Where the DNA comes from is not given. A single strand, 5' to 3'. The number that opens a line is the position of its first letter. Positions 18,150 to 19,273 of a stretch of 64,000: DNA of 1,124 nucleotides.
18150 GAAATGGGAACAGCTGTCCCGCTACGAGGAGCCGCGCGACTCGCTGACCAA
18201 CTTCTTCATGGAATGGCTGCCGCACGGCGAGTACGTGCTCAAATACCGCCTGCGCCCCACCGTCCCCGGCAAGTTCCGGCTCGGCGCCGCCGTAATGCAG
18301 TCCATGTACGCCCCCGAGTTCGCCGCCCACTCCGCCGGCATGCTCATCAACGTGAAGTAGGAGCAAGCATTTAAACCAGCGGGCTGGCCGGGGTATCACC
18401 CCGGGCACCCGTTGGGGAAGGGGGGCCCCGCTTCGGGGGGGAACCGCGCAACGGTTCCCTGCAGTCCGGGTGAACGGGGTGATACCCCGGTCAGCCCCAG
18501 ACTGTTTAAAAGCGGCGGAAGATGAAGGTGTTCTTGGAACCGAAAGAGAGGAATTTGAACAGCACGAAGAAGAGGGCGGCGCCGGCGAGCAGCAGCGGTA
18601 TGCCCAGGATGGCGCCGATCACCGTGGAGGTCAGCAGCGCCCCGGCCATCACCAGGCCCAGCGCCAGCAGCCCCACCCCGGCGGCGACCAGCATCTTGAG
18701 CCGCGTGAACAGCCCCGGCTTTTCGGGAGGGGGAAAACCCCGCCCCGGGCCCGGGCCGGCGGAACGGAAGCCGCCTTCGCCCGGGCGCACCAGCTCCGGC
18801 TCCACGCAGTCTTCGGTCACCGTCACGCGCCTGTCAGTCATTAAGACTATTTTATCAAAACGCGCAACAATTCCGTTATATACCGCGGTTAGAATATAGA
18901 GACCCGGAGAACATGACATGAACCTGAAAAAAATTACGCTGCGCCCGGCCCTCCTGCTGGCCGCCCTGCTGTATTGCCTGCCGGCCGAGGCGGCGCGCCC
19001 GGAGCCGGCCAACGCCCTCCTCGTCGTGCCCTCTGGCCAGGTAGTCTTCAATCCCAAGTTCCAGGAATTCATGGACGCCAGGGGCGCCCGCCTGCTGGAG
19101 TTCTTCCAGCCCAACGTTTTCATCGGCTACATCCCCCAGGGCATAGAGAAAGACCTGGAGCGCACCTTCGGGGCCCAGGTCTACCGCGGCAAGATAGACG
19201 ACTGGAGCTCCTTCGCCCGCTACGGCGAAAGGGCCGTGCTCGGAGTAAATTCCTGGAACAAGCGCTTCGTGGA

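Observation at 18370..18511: Twice-occurring ~115-nt hairpin element: identical 56-nt core, sequence-divergent but fully compensated closing stems, G-U pairs only on the + strand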

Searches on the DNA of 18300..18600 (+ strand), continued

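Call 68: search_with_rna_model(model_id=R1, sources=[window, L001, L002, L003, L004, L005, L006, L007, L107, L009, L010, L011, L012, L013, L014, L015, L137, L017, L018, L019, L020, L100, L022, L023, L024, L025, L026, L027, L028, L029, L030, L031, L101, L033, L034, L035, L102, L037, L038, L039, L040, L041, L042, L043, L044, L045, L046, L104, L048, L049, L050, L105, L106, L053, L054, L055, L056, L057, L058, L059, L060, L061, L062, L063, L064, L065, L066, L067, L103, L069, L070, L071, L072, L073, L075, L076, L077, L078, L079, L080, L081, L082, L083, L084, L085, L086, L087, L088, L089, L090, L091, L092, L093, L094, L095, L096, L097, L098, L099], max_evalue=1e-12, make_alignment=true)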
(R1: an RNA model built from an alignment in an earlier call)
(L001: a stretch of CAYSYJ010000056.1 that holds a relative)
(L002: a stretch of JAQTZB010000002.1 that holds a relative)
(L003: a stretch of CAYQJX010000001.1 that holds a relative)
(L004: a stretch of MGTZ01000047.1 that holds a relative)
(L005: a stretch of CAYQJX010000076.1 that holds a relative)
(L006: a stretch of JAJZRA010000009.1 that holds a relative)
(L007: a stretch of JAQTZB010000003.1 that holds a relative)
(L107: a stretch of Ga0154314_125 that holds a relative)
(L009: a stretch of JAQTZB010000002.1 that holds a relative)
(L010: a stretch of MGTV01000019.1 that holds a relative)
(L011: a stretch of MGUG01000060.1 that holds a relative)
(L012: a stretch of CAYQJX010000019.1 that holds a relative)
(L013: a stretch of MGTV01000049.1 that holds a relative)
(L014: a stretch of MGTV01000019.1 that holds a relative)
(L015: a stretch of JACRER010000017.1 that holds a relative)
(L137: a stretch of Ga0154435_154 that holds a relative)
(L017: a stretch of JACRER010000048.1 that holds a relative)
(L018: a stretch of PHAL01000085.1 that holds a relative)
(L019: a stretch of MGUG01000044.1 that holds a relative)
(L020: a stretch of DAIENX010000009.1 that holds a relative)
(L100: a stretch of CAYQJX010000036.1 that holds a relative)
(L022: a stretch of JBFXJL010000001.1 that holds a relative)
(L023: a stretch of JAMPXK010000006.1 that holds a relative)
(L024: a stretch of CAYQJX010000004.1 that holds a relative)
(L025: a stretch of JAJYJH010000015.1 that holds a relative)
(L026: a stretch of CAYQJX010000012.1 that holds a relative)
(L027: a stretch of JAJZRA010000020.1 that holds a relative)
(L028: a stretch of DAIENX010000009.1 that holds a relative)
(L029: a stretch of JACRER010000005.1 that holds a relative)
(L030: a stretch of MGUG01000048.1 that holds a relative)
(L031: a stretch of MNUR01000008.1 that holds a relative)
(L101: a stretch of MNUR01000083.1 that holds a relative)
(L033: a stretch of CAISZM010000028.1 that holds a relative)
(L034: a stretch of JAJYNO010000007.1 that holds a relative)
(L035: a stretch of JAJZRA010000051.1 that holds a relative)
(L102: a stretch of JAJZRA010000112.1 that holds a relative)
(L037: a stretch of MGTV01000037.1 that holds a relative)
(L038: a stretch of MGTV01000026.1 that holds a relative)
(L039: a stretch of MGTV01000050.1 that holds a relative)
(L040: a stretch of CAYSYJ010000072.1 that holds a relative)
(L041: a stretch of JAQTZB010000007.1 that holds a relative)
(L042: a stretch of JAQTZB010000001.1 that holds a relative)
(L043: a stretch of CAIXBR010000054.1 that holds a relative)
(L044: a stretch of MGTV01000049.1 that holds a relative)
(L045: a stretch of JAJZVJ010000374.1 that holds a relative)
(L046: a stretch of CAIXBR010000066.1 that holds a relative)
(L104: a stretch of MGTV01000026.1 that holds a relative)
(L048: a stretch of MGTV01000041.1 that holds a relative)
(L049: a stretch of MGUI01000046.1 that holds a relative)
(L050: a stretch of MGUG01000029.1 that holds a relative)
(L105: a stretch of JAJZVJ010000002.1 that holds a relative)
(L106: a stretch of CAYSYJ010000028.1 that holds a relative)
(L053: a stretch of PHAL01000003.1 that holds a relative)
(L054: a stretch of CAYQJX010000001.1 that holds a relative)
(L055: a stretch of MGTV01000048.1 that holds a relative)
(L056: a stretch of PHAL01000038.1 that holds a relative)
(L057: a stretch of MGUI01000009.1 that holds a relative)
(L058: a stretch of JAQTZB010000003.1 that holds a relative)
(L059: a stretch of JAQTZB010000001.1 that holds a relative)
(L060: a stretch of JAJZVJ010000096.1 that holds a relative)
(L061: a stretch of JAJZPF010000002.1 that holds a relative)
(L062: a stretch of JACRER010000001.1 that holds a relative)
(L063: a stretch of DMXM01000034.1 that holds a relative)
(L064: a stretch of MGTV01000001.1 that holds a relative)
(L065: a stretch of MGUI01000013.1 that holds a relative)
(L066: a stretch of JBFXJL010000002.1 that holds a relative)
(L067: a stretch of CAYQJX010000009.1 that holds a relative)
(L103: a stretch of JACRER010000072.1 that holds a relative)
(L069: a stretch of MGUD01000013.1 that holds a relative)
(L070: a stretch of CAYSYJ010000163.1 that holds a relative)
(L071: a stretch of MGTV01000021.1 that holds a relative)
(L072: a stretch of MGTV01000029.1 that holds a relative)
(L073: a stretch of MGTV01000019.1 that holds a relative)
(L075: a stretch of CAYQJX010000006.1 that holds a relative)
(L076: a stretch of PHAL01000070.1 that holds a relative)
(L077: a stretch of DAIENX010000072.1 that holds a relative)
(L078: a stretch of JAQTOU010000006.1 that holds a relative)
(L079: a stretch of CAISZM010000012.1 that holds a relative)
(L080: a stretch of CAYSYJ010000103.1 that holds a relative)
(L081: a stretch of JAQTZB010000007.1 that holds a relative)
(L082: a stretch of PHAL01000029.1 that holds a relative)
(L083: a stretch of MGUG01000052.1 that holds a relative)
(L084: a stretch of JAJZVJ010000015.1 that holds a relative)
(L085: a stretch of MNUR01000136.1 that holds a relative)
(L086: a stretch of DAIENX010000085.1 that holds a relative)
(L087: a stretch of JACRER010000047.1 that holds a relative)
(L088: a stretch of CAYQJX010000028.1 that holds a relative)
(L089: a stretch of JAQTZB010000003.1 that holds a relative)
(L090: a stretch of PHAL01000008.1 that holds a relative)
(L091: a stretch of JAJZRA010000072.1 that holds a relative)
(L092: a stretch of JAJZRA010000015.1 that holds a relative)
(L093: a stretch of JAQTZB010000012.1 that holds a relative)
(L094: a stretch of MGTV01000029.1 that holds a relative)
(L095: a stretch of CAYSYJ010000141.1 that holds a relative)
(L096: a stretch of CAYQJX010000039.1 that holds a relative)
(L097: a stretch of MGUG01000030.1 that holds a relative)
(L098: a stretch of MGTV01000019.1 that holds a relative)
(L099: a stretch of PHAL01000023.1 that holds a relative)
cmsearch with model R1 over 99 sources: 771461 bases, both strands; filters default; matches with E-value up to 1e-12: 108.
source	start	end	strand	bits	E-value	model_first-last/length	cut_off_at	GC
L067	1739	1876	-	136.4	9.3e-28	1-138/138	no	0.67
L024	5523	5660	+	135.6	1.5e-27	1-138/138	no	0.71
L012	1486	1626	-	135.4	1.6e-27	1-138/138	no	0.71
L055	6245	6385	+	134.3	2.8e-27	1-138/138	no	0.7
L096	1433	1560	+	132.7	6.6e-27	1-138/138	no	0.69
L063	2542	2681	-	132.3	7.9e-27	1-138/138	no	0.69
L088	6229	6366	+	132.3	8e-27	1-138/138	no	0.7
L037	3791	3924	+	131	1.6e-26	1-138/138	no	0.64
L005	734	871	-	130.9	1.6e-26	1-138/138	no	0.7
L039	4117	4252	-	130.6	1.9e-26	1-138/138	no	0.66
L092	6051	6186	+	130.1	2.5e-26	1-138/138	no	0.71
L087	2802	2942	+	129.1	4.1e-26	1-138/138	no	0.71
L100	4913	5050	+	128.6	5.4e-26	1-138/138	no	0.67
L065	735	872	-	128.4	6.2e-26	1-138/138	no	0.7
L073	2549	2684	-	128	7.4e-26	1-138/138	no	0.68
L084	808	946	-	127.4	1e-25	1-138/138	no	0.71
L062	2900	3035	-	127.2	1.1e-25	1-138/138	no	0.71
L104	2304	2437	+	125.9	2.2e-25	1-138/138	no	0.67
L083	6511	6649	-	125.5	2.7e-25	1-138/138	no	0.68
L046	142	272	+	125.2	3.1e-25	1-138/138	no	0.71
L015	1153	1293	-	125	3.5e-25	1-138/138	no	0.74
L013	2912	3045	+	124.9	3.8e-25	1-138/138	no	0.72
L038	5586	5721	-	124.8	3.9e-25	1-138/138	no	0.65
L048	2620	2756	+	124.5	4.5e-25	1-138/138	no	0.65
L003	5688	5830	+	124.5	4.7e-25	1-138/138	no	0.72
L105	1279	1420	-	124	6e-25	1-138/138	no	0.66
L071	4428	4563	+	123.3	8.8e-25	1-138/138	no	0.64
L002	5783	5922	-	122.2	1.5e-24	1-138/138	no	0.71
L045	1632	1770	+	122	1.7e-24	1-138/138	no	0.71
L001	6915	7050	+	121.8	1.9e-24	1-138/138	no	0.63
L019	3100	3239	-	121.2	2.6e-24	1-138/138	no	0.73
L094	2498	2636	+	121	2.8e-24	1-138/138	no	0.7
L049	4985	5127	-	119.4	6.4e-24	1-138/138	no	0.69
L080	5423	5562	+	119.2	7.4e-24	1-138/138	no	0.71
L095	4498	4637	-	118.6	9.9e-24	1-138/138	no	0.67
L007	3353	3492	+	118.4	1.1e-23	1-138/138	no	0.73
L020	6861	7000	+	118.2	1.2e-23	1-138/138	no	0.7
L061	7034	7175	-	118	1.3e-23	1-138/138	no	0.68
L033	99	235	-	117.6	1.7e-23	1-138/138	no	0.68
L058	5646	5785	+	116.9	2.4e-23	1-138/138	no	0.73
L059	5951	6091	-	116.7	2.6e-23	1-138/138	no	0.73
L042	204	343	-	116.7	2.6e-23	1-138/138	no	0.74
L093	2893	3032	+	116.6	2.8e-23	1-138/138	no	0.71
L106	6128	6267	-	116.4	3.1e-23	1-138/138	no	0.71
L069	1046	1184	+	116.4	3.1e-23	1-138/138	no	0.75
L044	4224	4360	+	116.2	3.4e-23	1-138/138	no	0.61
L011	1034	1172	+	116.2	3.5e-23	1-138/138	no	0.75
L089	4434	4574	-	114.3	9.5e-23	1-138/138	no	0.73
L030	7425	7560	-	113.8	1.2e-22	1-138/138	no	0.76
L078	3729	3871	+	113.7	1.3e-22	1-138/138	no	0.69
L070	3994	4133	-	113.4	1.5e-22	1-138/138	no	0.72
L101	557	699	+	113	1.8e-22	1-138/138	no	0.67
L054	2416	2554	+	112.1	2.9e-22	1-138/138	no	0.74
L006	6509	6648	-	112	3e-22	1-138/138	no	0.72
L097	4859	4986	+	112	3.1e-22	1-138/138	no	0.7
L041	5912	6050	-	111.4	4.3e-22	1-138/138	no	0.71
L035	1648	1785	+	111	5.1e-22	1-138/138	no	0.76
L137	3904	4043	+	110.3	7.4e-22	1-138/138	no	0.71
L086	2772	2907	+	110.2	7.6e-22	1-138/138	no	0.74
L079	1329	1457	-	109.6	1.1e-21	1-138/138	no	0.71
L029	925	1061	-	109.3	1.2e-21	1-138/138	no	0.7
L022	356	482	-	108.3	2.1e-21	1-138/138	no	0.71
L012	339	477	-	107.7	2.9e-21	1-138/138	no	0.74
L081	5919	6056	-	106.6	5e-21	1-138/138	no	0.7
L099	5349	5486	+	106.6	5e-21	1-138/138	no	0.7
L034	2927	3064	+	105.5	8.8e-21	1-138/138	no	0.72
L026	1862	1988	+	105.3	1e-20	1-138/138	no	0.73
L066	826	964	-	104.9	1.2e-20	1-138/138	no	0.69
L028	2608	2747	-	104.6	1.4e-20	1-138/138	no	0.69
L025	7640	7777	+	104.5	1.5e-20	1-138/138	no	0.73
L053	3950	4076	-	104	2e-20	1-138/138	no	0.72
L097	7479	7615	+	103.5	2.5e-20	1-138/138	no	0.69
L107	3728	3868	-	103.4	2.6e-20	1-138/138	no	0.7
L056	5224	5352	+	103.3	2.8e-20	1-138/138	no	0.71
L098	4299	4470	-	102.9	3.5e-20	1-138/138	no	0.59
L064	651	822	+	102.8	3.7e-20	1-138/138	no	0.57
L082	3575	3701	-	102.5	4.3e-20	1-138/138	no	0.71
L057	1020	1159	-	100.3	1.3e-19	1-138/138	no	0.73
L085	3209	3335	+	99.8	1.8e-19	1-138/138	no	0.66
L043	4039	4161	-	98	4.5e-19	1-138/138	no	0.72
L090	281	407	-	96.9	8e-19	1-138/138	no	0.71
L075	1683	1815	+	96.7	8.7e-19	1-138/138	no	0.76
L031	6086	6209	+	96.5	9.8e-19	1-138/138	no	0.69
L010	795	927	+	95.6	1.5e-18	1-138/138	no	0.72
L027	5382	5511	-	95.5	1.6e-18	1-138/138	no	0.69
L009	4397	4522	-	94.7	2.5e-18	1-138/138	no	0.75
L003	7845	7989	+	94.4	2.9e-18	1-138/138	no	0.66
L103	2070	2188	-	94.1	3.3e-18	23-138/138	5'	0.71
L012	3138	3266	-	94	3.5e-18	1-138/138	no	0.72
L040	2497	2627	+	93.4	4.9e-18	1-138/138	no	0.76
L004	5773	5912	-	92.9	6.1e-18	1-138/138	no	0.74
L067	1900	2042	+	92.8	6.5e-18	1-138/138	no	0.71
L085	30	156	+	91.3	1.5e-17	1-138/138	no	0.74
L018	179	305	+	91.1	1.6e-17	1-138/138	no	0.62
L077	7125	7257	-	88.2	7.1e-17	1-138/138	no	0.71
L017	840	976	-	86.9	1.4e-16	1-138/138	no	0.69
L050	184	319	+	84.7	4.4e-16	1-138/138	no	0.7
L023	7731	7862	-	84.7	4.5e-16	1-138/138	no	0.73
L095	1230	1360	-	84.3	5.6e-16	1-138/138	no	0.73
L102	2824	2954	+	82.6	1.3e-15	1-138/138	no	0.76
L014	280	410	+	82.4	1.4e-15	1-138/138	no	0.76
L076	5273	5409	-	81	3.1e-15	1-138/138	no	0.72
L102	1679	1807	-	80.5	3.9e-15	1-138/138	no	0.78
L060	2681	2803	-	79.7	6e-15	1-138/138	no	0.79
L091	909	1039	+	75.5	5.3e-14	1-138/138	no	0.79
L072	7876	8000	+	74.6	8.5e-14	1-132/138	3'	0.76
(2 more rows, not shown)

Alignment A2: 108 matches aligned to the model, 212 columns, each read 5' to 3' on its own strand. Consensus structure (alignment columns), stored with it:
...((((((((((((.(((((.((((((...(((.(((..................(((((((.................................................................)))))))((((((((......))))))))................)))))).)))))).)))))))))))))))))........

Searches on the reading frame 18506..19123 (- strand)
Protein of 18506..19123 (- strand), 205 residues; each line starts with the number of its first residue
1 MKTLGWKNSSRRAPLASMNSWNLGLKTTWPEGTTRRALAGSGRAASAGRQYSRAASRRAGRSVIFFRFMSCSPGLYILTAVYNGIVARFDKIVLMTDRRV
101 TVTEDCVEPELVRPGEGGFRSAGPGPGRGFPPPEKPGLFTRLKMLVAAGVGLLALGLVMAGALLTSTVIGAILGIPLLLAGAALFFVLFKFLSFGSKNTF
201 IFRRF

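Call 16: search_protein_families(library=pfam, proteins=[window:18506-19123:-])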
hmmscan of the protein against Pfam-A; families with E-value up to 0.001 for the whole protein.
window:18506-19123:- (205 aa): 0 families
